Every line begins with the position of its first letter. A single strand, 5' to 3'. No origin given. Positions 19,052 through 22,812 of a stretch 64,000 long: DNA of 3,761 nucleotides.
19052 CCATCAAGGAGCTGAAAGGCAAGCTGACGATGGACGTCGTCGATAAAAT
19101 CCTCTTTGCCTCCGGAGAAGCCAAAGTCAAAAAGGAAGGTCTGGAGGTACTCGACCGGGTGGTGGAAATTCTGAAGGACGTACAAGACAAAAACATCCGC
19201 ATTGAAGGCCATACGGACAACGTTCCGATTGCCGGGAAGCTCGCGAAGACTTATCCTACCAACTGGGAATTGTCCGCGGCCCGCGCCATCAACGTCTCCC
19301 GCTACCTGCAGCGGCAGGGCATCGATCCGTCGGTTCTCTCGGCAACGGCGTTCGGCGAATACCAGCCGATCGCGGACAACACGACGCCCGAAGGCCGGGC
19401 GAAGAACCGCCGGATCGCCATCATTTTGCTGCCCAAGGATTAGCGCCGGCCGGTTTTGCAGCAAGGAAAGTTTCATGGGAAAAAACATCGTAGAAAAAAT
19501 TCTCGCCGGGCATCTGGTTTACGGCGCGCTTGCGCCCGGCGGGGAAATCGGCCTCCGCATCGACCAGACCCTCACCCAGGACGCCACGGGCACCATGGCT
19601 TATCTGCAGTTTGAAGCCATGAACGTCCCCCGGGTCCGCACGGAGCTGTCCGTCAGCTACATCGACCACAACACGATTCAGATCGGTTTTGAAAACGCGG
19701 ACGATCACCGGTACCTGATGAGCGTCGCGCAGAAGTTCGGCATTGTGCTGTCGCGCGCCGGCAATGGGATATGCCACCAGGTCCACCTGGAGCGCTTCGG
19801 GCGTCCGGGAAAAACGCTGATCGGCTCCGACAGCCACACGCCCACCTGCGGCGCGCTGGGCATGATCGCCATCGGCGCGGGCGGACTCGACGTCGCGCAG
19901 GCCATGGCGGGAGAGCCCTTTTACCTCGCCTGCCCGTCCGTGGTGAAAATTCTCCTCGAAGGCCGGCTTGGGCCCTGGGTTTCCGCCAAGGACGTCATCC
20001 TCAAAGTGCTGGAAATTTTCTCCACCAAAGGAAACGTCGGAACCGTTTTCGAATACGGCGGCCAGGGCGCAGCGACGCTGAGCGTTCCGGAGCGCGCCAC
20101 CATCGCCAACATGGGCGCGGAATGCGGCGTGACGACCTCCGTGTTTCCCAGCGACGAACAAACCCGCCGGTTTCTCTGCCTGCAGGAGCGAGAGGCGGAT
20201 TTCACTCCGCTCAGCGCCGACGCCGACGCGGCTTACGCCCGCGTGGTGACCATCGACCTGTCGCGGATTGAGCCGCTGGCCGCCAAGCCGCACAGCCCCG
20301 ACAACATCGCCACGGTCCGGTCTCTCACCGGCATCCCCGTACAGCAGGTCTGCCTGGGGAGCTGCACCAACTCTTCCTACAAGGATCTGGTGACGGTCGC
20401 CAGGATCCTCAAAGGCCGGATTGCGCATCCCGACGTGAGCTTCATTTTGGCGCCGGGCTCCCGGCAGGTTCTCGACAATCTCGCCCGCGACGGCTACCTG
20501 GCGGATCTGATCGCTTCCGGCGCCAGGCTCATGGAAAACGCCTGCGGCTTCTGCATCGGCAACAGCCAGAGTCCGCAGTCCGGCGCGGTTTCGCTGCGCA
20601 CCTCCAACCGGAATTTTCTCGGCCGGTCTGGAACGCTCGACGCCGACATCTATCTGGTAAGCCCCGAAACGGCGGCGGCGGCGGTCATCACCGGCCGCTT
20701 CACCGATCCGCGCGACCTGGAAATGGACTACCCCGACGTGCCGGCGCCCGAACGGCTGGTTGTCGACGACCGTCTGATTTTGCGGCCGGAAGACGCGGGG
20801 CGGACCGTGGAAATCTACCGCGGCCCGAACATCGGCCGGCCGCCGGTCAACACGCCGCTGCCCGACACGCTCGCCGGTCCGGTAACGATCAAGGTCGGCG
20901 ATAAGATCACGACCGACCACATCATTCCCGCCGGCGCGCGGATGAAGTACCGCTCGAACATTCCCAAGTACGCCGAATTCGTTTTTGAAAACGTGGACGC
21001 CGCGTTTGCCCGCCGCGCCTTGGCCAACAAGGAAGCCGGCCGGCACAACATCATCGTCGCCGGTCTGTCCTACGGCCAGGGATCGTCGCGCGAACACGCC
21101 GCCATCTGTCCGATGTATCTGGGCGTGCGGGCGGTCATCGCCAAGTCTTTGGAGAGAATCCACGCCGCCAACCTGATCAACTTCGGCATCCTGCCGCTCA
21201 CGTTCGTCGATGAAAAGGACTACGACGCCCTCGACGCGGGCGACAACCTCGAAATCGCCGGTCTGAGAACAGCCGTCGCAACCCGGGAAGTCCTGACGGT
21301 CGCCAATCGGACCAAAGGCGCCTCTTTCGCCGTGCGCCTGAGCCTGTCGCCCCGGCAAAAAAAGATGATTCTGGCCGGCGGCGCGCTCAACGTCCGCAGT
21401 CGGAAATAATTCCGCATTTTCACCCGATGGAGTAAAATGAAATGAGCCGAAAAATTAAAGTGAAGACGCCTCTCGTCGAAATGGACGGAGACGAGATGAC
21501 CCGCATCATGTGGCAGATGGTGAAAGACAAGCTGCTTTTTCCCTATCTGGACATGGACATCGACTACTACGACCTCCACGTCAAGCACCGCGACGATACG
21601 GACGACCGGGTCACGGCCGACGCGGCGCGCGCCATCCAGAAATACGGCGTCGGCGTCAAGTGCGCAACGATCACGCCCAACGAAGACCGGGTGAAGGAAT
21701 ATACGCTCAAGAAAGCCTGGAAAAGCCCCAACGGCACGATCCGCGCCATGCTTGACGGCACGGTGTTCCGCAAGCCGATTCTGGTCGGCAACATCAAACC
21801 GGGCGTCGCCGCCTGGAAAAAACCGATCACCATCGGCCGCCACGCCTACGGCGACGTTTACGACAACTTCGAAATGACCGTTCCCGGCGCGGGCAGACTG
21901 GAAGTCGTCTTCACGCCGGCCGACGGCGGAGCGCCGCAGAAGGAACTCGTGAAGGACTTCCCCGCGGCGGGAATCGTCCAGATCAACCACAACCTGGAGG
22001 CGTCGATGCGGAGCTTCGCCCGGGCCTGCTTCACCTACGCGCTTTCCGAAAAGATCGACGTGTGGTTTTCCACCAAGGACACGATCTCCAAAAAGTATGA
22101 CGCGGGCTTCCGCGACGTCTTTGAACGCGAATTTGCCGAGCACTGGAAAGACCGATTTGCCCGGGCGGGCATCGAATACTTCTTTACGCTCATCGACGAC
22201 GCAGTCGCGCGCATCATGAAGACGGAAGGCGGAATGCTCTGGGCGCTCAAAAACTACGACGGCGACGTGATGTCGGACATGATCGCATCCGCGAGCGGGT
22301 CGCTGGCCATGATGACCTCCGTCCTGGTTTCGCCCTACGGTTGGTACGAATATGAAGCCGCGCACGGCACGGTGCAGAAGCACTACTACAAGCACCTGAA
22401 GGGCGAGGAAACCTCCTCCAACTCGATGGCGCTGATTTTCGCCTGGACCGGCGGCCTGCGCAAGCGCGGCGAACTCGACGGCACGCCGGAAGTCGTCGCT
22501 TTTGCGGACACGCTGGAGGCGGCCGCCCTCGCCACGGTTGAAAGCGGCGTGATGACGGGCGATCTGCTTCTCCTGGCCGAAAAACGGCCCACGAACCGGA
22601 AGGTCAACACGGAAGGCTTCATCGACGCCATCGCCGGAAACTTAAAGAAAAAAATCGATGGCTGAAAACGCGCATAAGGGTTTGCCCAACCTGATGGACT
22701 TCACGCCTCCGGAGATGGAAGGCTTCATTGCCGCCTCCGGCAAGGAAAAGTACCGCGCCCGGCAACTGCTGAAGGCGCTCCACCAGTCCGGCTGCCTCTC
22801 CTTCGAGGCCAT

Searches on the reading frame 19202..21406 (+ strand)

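Call 57: search_protein_families(library=pfam, proteins=[window:19202-21406:+], max_evalue=0.001)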
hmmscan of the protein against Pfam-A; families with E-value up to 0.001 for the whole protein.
window:19202-21406:+ (735 aa): 2 families
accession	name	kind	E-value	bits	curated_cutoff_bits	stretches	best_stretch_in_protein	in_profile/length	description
PF00330.25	Aconitase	-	9.5e-106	355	28.7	2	98-373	1-304/463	Aconitase family (aconitate hydratase)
PF00694.25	Aconitase_C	-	8.7e-20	71.8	22.8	1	601-670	61-130/131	Aconitase C-terminal domain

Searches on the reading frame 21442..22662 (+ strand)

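Call 57: search_protein_families(library=pfam, proteins=[window:21442-22662:+], max_evalue=0.001)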
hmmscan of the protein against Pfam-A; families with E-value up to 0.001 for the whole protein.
window:21442-22662:+ (407 aa): 1 family
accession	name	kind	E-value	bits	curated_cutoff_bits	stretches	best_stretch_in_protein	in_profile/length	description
PF00180.25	Iso_dh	-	3e-46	158.7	27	1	7-397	2-348/348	Isocitrate/isopropylmalate dehydrogenase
